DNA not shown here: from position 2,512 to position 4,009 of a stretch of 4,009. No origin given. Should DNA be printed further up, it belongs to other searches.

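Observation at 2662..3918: A TDP2-like 5'-tyrosyl-DNA phosphodiesterase carries a low-complexity N-terminal extension instead of a recognisable UBA domain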

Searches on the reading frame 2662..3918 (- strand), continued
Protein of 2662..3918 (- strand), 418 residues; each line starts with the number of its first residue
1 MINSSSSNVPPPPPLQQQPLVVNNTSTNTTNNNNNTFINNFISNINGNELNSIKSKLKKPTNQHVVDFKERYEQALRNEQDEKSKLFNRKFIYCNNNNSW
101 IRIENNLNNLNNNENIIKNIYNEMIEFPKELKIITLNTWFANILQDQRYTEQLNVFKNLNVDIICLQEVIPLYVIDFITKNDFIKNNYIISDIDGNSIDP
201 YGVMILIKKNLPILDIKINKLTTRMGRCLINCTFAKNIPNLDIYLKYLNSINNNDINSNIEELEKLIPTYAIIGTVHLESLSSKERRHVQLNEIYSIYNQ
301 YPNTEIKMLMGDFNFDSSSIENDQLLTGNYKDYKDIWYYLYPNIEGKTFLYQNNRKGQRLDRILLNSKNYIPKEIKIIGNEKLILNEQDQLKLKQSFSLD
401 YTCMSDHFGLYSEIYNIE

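Call 9: search_solved_structures(query=A2, max_evalue=0.01, show_alignments=2)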
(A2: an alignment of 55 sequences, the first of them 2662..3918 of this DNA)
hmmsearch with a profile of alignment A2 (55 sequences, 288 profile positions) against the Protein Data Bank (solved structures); distinct sequences matched with E-value up to 0.01: 52.
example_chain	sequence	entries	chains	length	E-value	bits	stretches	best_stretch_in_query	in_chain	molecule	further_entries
5ino_A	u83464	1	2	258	1.1e-34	123.4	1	34-284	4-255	Tyrosyl-DNA phosphodiesterase 2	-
4fpv_A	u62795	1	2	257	1.5e-34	122.9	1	33-284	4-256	Tyrosyl-DNA phosphodiesterase 2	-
5j3p_A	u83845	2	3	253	1.7e-34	122.7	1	39-284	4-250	Tyrosyl-DNA phosphodiesterase 2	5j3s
6ca4_A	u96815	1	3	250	3.2e-34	121.8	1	38-284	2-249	Tyrosyl-DNA phosphodiesterase 2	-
4f1h_B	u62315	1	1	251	5.9e-34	120.9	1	38-284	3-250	Tyrosyl-DNA phosphodiesterase 2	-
4f1h_A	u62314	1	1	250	7.9e-34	120.5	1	38-284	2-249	Tyrosyl-DNA phosphodiesterase 2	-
4gyz_A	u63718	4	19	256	9e-33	117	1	36-285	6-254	Tyrosyl-DNA phosphodiesterase 2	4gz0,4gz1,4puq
5ht2_A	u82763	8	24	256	9.1e-33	117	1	36-285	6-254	Tyrosyl-DNA phosphodiesterase 2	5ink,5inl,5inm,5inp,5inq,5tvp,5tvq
4gz2_A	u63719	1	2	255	9.7e-33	116.9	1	36-285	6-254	Tyrosyl-DNA phosphodiesterase 2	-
5j3z_A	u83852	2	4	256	2.5e-32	115.6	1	35-285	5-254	Tyrosyl-DNA phosphodiesterase 2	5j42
5inn_A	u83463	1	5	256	1.6e-31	113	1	36-285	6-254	Tyrosyl-DNA phosphodiesterase 2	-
4fva_A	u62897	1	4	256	6.8e-19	71.5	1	39-283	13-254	5'-tyrosyl-DNA phosphodiesterase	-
4f1i_A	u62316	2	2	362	1.3e-18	70.5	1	34-283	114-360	5'-tyrosyl-DNA phosphodiesterase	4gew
3teb_A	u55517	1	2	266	8.1e-13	51.6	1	38-284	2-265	Endonuclease/exonuclease/phosphatase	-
6een_D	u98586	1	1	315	1.3e-11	47.6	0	39-69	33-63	Designer Pentatricopeptide Protein dPPR10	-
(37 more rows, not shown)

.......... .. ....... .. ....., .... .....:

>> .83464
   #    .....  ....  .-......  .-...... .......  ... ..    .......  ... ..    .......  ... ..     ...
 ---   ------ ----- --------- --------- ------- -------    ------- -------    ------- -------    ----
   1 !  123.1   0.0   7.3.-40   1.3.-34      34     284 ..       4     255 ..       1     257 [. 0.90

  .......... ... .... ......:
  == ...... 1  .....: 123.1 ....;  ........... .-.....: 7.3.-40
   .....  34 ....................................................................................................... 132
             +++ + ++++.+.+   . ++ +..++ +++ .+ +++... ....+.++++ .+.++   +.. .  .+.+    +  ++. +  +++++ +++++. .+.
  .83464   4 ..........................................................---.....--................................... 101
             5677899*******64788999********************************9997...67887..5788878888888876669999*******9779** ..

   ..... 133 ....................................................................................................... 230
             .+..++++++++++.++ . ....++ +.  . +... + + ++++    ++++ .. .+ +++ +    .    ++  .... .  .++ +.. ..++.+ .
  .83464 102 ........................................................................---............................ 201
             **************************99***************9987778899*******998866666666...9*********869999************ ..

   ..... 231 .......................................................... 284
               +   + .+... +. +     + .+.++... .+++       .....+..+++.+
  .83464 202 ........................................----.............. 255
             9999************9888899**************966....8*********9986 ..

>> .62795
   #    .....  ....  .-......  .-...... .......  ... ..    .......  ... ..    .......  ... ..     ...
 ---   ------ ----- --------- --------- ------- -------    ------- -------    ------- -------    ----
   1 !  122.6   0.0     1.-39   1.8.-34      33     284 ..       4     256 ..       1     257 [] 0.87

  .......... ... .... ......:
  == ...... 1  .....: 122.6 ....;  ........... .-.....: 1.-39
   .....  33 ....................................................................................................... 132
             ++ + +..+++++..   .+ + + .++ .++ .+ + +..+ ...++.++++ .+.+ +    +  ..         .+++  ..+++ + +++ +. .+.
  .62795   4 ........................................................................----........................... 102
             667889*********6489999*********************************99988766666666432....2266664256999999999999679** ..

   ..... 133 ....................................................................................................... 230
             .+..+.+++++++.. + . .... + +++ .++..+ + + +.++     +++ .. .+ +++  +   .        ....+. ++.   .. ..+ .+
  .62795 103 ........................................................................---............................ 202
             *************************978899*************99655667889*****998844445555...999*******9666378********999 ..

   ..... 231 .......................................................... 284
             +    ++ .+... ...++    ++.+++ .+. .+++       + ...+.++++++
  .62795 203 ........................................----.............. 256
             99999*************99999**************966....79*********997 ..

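Call 15: search_protein_families(library=pfam, proteins=[P0005, P0073, P0006, P0009, P0014, P0028, P0002, P0003], max_evalue=1)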
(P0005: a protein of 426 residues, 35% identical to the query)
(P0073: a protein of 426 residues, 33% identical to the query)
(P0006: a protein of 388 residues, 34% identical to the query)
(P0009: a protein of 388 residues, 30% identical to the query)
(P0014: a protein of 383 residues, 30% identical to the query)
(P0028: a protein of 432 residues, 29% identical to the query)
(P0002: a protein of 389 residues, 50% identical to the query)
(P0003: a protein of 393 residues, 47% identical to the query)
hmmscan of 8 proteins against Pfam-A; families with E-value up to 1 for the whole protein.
P0005 (426 aa): 2 families
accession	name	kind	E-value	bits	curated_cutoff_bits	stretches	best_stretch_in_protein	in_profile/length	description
PF03372.29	Exo_endo_phos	-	1.1e-16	61.7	24.5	1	179-415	1-225/225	Endonuclease/Exonuclease/phosphatase family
PF13422.11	DUF4110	-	0.25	11.8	27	0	137-177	6-46/95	Domain of unknown function (DUF4110)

P0073 (426 aa): 2 families
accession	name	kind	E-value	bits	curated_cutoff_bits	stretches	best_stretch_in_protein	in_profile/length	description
PF03372.29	Exo_endo_phos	-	1.2e-08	35.4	24.5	1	171-338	1-160/225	Endonuclease/Exonuclease/phosphatase family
PF12398.13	DUF3660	-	0.19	12.2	25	1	25-49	5-31/42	Receptor serine/threonine kinase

P0006 (388 aa): 2 families
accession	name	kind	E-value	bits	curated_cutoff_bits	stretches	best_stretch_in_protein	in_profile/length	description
PF03372.29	Exo_endo_phos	-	5.9e-11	43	24.5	1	104-344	1-204/225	Endonuclease/Exonuclease/phosphatase family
PF00248.27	Aldo_ket_red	-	0.034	13.7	24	1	43-137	92-190/291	Aldo/keto reductase family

P0009 (388 aa): 1 family
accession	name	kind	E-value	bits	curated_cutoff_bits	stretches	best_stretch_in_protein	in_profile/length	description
PF03372.29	Exo_endo_phos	-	1.9e-17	64.2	24.5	1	129-340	2-204/225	Endonuclease/Exonuclease/phosphatase family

P0014 (383 aa): 3 families
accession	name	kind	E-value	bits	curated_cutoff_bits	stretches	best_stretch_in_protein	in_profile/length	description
PF03372.29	Exo_endo_phos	-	3.5e-11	43.7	24.5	1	138-373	1-225/225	Endonuclease/Exonuclease/phosphatase family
PF22465.2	Spike_JR2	-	0.11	12.9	26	1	297-344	21-67/76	Spike protein P1, second jelly-roll domain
PF20142.4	Scaffold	-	0.2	12.8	24.6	0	44-89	90-135/139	Scaffold domain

P0028 (432 aa): 3 families
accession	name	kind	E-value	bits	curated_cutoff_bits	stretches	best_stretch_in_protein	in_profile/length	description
PF03372.29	Exo_endo_phos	-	3.9e-15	56.6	24.5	1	183-421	1-225/225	Endonuclease/Exonuclease/phosphatase family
PF00652.28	Ricin_B_lectin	-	1.2e-05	25.9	29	1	56-137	8-91/126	Ricin-type beta-trefoil lectin domain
PF25719.1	UL145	-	0.078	13.3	27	1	208-242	75-109/130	Cytomegalovirus UL145 protein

P0002 (389 aa): 2 families
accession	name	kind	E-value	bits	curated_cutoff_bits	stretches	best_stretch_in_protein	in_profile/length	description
PF03372.29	Exo_endo_phos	-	5.3e-12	46.4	24.5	1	107-379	2-225/225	Endonuclease/Exonuclease/phosphatase family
PF07443.18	HARP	-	0.15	12.1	25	1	74-101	23-49/55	HepA-related protein (HARP)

P0003 (393 aa): 1 family
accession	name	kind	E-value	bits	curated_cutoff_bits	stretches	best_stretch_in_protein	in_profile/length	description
PF03372.29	Exo_endo_phos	-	7.8e-12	45.8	24.5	1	110-383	1-225/225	Endonuclease/Exonuclease/phosphatase family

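Call 16: predict_structure(alignment_id=A2)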
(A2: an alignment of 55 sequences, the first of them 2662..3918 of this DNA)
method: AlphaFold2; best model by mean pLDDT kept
length: 418 residues; sequences in the alignment: 55
mean_pLDDT: 84.8   pTM: 0.82
mean pLDDT of the five models: 84.8, 84.1, 84.0, 84.0, 83.6
residues with pLDDT >= 90: 273; 70-90: 63; 50-70: 49; < 50: 33
segments of 3 or more residues with pLDDT < 50: 1-32
pLDDT, mean of each block of 10 residues (from residue 1): 36 32 34 59 79 66 58 66 65 95 75 89 97 94 92 98 97 96 98 88 97 95 92 97 91 69 92 97 94 96 96 95 93 98 93 82 98 97 96 93 93 97
secondary structure, 60 per line:
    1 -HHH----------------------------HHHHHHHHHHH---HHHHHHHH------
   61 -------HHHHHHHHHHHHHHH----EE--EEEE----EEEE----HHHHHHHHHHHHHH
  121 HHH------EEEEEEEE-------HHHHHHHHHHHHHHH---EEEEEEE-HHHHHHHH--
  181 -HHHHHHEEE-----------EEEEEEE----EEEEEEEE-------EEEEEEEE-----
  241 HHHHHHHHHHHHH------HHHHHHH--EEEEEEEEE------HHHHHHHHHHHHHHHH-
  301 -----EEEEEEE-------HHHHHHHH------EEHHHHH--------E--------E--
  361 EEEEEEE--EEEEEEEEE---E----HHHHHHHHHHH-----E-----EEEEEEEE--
elements in order: H33-43 H47-54 H68-82 E91-94 E99-102 H107-123 E130-137 H145-159 E163-169 H171-178 H182-187 E188-190 E202-208 E213-220 E228-235 H241-253 H260-266 E269-277 H284-299 E306-312 H320-327 H336-340 E361-367 E370-378 H387-397 E409-416

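Call 18: fold_search(model_id=the predicted structure, library=pdb)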
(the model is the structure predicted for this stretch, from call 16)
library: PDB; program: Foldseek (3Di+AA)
matches with E <= 10: 385; with E <= 0.001: 136
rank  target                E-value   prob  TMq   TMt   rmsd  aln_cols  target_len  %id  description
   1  4fpv_B                2.4e-16  1.00  0.48  0.76   3.6       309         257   21  Crystal structure of D. rerio TDP2 complexed with single strand DNA product (released 2012-10-31)
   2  4f1h_B                4.8e-16  1.00  0.48  0.78   3.5       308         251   21  Crystal structure of TDP2 from Danio rerio complexed with a single strand DNA (released 2012-10-31)
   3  5inn_A                8.7e-16  1.00  0.48  0.81   3.6       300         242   21  Mouse Tdp2 D358N protein, apo state with increased disorder amongst variable DNA-binding grasp conformations (released 2016-04-27)
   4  5j3p_A                1.0e-15  1.00  0.48  0.80   3.4       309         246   20  Crystal structure of the catalytic domain of human tyrosyl DNA phosphodiesterase 2 (released 2016-05-04)
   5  6ca4_A                1.5e-15  1.00  0.50  0.84   2.9       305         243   22  Crystal structure of humanized D. rerio TDP2 by 14 mutations (released 2018-05-02)
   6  4f1h_A                1.5e-15  1.00  0.48  0.78   4.3       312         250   20  Crystal structure of TDP2 from Danio rerio complexed with a single strand DNA (released 2012-10-31)
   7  6ca4_B                1.6e-15  1.00  0.49  0.81   3.9       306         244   20  Crystal structure of humanized D. rerio TDP2 by 14 mutations (released 2018-05-02)
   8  4gyz_D                2.1e-15  1.00  0.48  0.81   3.9       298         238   20  Mus Musculus Tdp2 Bound to dAMP and Mg2+ (released 2012-10-31)
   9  5inm_A                2.8e-15  1.00  0.48  0.79   3.3       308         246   19  Mouse Tdp2 protein, apo state with variable DNA-binding grasp conformations (released 2016-04-27)
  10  5ino_B                4.2e-15  1.00  0.49  0.80   4.0       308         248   20  Human Tdp2 reaction product (5'-phosphorylated DNA)-Mg2+ complex (released 2016-04-27)
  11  5inm_B                4.2e-15  1.00  0.46  0.79   4.2       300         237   20  Mouse Tdp2 protein, apo state with variable DNA-binding grasp conformations (released 2016-04-27)
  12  5tvq_A                4.5e-15  1.00  0.48  0.76   4.1       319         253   19  Mouse Tdp2 catalytic domain bound to SUMO2 (released 2017-09-27)
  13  5ht2_A                4.8e-15  1.00  0.47  0.74   4.0       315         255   19  Mouse Tdp2 reaction product (5'-phosphorylated DNA)-Mg2+ complex with 1-N6-etheno-adenine (released 2016-04-27)
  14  5ink_A                5.7e-15  1.00  0.47  0.75   3.7       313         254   18  Mouse Tdp2 reaction product (5'-phosphorylated DNA)-abasic/THF-Mg2+ complex (released 2016-04-27)
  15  4gz2_B                6.4e-15  1.00  0.47  0.77   3.6       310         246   19  Mus Musculus Tdp2 excluded ssDNA complex (released 2012-10-31)
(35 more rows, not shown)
